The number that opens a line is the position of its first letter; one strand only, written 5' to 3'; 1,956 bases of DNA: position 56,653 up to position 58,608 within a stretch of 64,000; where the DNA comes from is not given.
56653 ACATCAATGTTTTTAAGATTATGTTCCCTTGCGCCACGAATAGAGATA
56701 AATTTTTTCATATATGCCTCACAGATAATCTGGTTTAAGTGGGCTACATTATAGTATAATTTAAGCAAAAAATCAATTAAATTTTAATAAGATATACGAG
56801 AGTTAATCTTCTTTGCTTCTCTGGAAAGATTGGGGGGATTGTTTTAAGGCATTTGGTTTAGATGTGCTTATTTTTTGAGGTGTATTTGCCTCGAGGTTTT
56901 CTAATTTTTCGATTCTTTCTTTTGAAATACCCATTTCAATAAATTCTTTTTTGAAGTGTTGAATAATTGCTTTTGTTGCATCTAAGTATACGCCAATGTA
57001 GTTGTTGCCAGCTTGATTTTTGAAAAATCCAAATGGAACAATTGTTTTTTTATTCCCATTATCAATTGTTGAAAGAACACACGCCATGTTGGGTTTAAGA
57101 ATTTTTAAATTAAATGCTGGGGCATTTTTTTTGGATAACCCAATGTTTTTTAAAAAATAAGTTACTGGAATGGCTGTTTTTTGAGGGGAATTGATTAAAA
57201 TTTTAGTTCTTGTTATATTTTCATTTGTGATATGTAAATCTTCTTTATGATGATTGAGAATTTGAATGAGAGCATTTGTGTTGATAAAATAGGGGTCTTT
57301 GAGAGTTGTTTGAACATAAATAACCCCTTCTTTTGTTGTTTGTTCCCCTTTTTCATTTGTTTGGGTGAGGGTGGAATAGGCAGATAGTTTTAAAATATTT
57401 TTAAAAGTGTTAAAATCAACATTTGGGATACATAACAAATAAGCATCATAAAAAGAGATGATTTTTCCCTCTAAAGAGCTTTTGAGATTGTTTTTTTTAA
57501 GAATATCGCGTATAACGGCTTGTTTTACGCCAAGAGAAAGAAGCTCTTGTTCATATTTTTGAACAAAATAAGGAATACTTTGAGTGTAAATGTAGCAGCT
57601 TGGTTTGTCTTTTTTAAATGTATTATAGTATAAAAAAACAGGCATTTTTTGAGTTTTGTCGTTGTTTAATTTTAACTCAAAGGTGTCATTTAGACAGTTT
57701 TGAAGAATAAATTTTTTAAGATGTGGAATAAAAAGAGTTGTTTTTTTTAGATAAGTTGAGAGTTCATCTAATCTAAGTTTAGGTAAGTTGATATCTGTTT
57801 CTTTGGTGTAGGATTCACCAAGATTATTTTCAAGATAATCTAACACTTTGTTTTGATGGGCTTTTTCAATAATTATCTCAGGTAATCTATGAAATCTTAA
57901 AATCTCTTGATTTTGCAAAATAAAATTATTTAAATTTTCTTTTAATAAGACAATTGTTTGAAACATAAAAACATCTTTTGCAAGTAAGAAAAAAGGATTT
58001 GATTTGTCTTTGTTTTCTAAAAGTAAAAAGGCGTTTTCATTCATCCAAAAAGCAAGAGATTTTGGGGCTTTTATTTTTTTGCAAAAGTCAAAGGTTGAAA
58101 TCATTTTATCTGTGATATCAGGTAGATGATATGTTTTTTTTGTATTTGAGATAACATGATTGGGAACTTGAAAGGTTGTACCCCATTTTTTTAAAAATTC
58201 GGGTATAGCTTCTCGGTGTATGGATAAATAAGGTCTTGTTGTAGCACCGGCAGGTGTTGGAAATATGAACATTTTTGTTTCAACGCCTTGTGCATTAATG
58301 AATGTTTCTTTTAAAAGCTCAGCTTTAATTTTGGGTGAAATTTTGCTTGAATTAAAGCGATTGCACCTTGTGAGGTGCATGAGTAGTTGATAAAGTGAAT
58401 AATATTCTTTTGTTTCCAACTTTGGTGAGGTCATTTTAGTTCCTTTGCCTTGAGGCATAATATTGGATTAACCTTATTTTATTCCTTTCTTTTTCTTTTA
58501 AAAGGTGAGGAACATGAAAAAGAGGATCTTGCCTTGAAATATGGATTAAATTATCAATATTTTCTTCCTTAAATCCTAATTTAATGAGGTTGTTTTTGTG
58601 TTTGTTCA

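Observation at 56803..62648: Promoter-led operon of three paralogous large proteins built from about 18 copies of an unrecognised ~100-aa module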

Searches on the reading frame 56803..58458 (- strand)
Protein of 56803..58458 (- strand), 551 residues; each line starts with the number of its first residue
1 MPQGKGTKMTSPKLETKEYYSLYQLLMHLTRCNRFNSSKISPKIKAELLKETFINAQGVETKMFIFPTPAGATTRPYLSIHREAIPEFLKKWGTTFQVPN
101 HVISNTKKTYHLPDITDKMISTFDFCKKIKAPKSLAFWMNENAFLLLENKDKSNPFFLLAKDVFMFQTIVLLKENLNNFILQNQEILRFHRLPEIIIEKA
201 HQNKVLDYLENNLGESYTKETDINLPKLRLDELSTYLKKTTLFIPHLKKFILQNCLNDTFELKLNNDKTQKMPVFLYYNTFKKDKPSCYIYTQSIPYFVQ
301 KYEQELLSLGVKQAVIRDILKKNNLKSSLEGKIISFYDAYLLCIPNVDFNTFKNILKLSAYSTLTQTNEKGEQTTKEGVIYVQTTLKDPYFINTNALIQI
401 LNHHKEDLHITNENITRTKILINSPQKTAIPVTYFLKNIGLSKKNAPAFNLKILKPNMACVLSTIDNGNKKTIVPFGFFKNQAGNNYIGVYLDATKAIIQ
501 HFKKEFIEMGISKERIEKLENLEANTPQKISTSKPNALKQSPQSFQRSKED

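Call 3: search_protein_families(library=pfam, proteins=[window:56803-58458:-], max_evalue=1)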
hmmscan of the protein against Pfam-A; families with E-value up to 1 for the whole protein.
window:56803-58458:- (551 aa): 1 family
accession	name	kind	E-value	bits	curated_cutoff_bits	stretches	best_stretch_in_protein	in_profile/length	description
PF14747.11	DUF4473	-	0.032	15.2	25.9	0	502-536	7-41/78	Domain of unknown function (DUF4473)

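Call 4: search_protein_families(library=ncbifam, proteins=[window:56803-58458:-], max_evalue=1)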
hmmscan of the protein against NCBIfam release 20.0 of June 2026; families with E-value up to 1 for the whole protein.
window:56803-58458:- (551 aa): 0 families

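Call 71: search_protein_families(library=padloc, proteins=[window:56803-58434:-], max_evalue=1)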
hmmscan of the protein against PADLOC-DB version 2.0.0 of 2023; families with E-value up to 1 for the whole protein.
window:56803-58434:- (543 aa): 0 families
